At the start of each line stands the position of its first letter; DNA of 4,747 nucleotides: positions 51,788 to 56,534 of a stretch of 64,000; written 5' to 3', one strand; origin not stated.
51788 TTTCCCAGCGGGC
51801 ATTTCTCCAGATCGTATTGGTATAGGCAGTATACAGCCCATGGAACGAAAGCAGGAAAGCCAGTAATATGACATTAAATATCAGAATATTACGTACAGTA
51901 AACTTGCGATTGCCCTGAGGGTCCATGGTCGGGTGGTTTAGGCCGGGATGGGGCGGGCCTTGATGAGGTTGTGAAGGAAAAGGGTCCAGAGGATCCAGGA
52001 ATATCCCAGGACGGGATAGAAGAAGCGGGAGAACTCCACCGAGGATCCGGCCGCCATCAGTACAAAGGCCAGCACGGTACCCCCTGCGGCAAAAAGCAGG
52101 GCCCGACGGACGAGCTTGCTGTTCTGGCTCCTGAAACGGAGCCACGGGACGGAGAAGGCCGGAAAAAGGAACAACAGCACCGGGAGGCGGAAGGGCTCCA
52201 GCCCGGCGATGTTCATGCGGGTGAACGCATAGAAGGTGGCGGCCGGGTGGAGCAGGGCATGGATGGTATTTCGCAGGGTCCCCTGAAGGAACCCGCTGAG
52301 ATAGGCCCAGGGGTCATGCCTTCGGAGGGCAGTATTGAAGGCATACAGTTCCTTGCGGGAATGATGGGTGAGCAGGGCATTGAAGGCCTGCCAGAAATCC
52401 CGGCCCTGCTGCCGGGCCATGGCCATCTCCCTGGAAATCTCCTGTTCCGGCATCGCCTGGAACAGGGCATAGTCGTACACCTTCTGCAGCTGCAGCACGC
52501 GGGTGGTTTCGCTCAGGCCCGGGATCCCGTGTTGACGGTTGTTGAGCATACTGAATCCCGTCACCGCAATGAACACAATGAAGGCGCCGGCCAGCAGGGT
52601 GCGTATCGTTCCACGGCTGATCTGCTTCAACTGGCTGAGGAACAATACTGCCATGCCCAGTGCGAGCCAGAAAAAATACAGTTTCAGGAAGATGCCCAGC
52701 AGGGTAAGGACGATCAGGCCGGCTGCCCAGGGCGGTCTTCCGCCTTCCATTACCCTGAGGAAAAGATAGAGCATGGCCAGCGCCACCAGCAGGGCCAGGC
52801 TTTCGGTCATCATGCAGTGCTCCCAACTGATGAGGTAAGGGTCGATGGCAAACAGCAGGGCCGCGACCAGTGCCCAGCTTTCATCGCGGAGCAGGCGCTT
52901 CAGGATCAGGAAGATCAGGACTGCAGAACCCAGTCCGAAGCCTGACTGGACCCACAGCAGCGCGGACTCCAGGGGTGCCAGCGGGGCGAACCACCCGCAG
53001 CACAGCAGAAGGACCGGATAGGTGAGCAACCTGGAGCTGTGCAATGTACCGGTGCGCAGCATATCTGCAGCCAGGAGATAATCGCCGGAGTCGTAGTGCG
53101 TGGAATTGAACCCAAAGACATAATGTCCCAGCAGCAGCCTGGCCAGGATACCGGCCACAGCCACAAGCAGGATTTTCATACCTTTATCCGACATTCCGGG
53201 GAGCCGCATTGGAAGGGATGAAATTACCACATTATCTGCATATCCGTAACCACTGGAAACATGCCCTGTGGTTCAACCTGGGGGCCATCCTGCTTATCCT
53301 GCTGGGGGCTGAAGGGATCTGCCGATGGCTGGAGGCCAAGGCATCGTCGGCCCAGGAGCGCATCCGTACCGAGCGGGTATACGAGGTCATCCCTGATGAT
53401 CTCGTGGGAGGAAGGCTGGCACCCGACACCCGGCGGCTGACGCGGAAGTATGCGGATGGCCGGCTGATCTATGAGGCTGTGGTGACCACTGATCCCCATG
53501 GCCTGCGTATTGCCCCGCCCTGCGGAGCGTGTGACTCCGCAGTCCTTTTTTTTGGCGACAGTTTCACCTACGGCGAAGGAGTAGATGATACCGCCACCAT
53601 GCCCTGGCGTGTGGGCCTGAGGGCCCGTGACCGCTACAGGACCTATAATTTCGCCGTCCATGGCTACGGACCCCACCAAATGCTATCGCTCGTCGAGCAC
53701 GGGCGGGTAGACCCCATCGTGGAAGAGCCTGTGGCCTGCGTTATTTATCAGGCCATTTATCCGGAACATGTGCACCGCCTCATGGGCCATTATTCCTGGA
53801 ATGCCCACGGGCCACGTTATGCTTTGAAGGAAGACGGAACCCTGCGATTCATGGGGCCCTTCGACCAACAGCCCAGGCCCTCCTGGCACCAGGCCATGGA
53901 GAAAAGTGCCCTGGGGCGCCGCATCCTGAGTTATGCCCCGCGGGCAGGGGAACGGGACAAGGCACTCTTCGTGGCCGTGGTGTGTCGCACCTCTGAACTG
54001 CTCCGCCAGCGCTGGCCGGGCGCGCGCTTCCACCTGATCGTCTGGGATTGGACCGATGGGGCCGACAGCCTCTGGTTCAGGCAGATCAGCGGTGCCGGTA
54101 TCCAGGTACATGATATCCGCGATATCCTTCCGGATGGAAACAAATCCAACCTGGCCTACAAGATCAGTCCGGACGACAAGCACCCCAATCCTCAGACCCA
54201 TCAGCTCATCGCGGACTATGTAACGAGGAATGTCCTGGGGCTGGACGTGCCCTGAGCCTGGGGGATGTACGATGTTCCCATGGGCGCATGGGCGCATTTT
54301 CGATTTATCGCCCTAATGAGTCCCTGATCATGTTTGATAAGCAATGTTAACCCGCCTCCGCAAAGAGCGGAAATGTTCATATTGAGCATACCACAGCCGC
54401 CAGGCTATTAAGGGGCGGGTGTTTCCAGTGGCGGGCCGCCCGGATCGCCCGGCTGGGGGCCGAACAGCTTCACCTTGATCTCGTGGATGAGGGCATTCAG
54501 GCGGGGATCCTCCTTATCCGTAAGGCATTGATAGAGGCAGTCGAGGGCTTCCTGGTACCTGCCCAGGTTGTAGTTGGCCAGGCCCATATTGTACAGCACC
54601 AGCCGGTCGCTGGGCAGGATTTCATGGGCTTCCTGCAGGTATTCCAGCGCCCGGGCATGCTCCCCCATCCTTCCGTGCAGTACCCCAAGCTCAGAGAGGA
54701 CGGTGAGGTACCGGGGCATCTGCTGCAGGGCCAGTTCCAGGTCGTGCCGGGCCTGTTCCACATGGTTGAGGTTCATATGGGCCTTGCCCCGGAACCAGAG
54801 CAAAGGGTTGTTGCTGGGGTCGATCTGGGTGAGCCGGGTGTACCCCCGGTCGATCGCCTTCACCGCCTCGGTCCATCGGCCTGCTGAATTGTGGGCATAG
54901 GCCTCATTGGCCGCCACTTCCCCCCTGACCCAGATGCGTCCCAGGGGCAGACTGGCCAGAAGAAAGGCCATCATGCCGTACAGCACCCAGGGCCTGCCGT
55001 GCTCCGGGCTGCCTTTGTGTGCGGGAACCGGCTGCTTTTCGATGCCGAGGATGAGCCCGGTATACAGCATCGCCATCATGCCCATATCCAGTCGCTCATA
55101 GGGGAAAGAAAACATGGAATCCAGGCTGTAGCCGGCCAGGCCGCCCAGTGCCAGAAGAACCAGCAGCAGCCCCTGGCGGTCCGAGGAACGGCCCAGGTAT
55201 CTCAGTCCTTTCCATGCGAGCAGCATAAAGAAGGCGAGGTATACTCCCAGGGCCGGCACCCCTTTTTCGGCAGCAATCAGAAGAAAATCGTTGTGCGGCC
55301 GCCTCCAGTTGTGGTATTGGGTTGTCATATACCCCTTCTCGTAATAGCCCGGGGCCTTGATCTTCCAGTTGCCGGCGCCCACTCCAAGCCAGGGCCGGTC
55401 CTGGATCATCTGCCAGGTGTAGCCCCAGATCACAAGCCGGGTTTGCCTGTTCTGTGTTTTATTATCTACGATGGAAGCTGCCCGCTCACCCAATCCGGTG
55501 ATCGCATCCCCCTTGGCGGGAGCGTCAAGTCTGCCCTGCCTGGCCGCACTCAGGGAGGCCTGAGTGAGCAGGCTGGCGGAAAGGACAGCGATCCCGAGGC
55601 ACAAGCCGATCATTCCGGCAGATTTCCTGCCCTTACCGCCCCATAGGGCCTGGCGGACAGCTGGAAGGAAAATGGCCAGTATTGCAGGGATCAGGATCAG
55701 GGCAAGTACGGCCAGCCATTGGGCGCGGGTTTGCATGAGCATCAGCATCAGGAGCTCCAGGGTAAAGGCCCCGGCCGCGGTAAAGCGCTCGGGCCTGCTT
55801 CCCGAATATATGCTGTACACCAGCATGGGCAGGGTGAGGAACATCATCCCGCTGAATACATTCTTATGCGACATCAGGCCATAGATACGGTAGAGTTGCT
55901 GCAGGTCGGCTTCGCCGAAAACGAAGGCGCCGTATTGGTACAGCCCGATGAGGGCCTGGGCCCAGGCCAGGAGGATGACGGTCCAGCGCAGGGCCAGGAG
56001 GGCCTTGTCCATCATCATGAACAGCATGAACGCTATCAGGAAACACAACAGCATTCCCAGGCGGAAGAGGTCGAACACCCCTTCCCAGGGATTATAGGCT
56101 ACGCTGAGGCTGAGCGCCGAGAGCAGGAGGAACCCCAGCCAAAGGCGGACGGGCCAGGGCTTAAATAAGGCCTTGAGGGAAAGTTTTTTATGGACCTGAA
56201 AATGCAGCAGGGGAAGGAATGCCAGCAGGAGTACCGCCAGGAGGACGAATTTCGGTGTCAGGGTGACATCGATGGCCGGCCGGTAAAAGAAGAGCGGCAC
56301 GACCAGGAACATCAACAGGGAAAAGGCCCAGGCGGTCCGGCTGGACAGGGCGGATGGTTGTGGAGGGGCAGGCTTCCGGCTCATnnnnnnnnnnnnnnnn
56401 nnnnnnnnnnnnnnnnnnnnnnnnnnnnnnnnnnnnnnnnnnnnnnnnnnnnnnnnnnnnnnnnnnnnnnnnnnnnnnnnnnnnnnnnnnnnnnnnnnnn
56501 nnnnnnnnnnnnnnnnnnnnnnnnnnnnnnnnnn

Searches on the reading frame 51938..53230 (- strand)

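Call 53: search_protein_families(library=pfam, proteins=[window:51938-53230:-], max_evalue=0.01)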
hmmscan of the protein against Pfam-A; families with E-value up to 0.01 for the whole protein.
window:51938-53230:- (430 aa): 3 families
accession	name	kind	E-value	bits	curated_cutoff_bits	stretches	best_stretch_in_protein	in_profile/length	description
PF13231.12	PMT_2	-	2.4e-06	28.3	26.1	1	89-221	22-155/160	Dolichyl-phosphate-mannose-protein mannosyltransferase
PF02366.24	PMT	-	3.6e-05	23.9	22.7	1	97-182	91-175/245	Dolichyl-phosphate-mannose-protein mannosyltransferase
PF19529.4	DUF6057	-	0.0017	17.8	29.8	1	100-238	82-219/569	Family of unknown function (DUF6057)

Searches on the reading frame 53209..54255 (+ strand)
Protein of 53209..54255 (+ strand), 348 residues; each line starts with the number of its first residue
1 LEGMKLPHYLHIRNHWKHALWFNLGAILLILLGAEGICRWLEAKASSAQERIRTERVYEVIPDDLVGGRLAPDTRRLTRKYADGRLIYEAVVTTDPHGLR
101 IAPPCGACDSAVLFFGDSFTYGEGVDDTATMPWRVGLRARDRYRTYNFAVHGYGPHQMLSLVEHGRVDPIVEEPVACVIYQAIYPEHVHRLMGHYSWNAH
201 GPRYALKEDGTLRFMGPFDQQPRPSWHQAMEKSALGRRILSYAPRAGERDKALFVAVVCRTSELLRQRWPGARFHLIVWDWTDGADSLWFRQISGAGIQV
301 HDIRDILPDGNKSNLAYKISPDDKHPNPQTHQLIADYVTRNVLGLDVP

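Call 53: search_protein_families(library=pfam, proteins=[window:53209-54255:+], max_evalue=0.01)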
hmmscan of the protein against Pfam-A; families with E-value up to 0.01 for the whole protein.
window:53209-54255:+ (348 aa): 2 families
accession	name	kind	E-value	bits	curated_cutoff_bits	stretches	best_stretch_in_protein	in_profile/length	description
PF13472.12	Lipase_GDSL_2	-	8.2e-06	26.9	32.9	0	114-159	1-52/178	GDSL-like Lipase/Acylhydrolase family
PF00657.28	Lipase_GDSL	-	0.0024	18.5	23.6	0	300-338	170-208/208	GDSL-like Lipase/Acylhydrolase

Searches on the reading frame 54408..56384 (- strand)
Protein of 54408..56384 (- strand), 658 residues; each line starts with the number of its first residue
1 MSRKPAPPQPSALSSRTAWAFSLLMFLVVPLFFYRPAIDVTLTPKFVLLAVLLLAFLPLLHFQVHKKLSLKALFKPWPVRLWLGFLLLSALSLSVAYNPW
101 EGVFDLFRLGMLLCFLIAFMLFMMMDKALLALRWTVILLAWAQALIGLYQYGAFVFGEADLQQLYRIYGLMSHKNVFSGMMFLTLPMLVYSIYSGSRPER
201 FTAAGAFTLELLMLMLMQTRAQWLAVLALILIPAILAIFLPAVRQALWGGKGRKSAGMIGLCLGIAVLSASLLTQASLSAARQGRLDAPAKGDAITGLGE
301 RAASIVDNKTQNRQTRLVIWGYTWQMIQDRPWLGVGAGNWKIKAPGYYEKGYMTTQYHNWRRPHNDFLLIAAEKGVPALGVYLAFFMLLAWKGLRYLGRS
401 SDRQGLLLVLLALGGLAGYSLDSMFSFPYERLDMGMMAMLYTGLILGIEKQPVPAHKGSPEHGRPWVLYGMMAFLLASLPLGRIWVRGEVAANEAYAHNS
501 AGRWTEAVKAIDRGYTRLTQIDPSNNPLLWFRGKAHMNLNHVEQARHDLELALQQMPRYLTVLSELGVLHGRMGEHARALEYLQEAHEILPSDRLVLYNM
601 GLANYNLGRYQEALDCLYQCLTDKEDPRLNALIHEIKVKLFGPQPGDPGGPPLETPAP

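Call 53: search_protein_families(library=pfam, proteins=[window:54408-56384:-], max_evalue=0.01)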
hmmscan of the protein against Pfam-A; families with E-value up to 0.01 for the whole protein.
window:54408-56384:- (658 aa): 16 families
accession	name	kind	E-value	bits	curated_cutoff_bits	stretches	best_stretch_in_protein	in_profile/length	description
PF04932.20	Wzy_C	-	6.5e-20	71.9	31.7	1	209-383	5-149/149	O-Antigen ligase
PF07719.23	TPR_2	-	5.1e-16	57.8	27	3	562-592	3-33/34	Tetratricopeptide repeat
PF00515.34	TPR_1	-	5.2e-15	55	27.8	2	596-621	3-28/34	Tetratricopeptide repeat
PF13371.12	TPR_9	-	8e-10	39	35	2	572-633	7-68/73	Tetratricopeptide repeat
PF13181.12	TPR_8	-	1.7e-08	34.4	25.7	0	597-621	4-28/34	Tetratricopeptide repeat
PF13424.12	TPR_12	-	2e-08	34.7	30.1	1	543-591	20-76/77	Tetratricopeptide repeat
PF13428.12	TPR_14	-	2.9e-08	34.1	23.5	0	565-601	6-42/44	Tetratricopeptide repeat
PF13374.12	TPR_10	-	5.3e-07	29.9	27.5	1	560-589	2-31/42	Tetratricopeptide repeat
PF14559.12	TPR_19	-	1.6e-06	28.8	25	1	573-632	4-64/68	Tetratricopeptide repeat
PF13414.12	TPR_11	-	3.4e-06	27.1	26.8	0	574-608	8-42/42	TPR repeat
PF13174.12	TPR_6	-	8e-06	26.6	26.3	0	596-621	2-27/33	Tetratricopeptide repeat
PF13432.12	TPR_16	-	1.1e-05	26.2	32.7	1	566-615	3-52/65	Tetratricopeptide repeat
PF12895.13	ANAPC3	-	1.5e-05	25.6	27.2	1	561-618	24-80/82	Anaphase-promoting complex, cyclosome, subunit 3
PF14853.12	Fis1_TPR_C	-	0.0019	18.8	25.3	0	596-622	3-29/53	Fis1 C-terminal tetratricopeptide repeat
PF25064.1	ARM_TT21_5th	-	0.004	17.9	27.8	1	540-625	15-103/117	TT21 fifth ARM repeats domain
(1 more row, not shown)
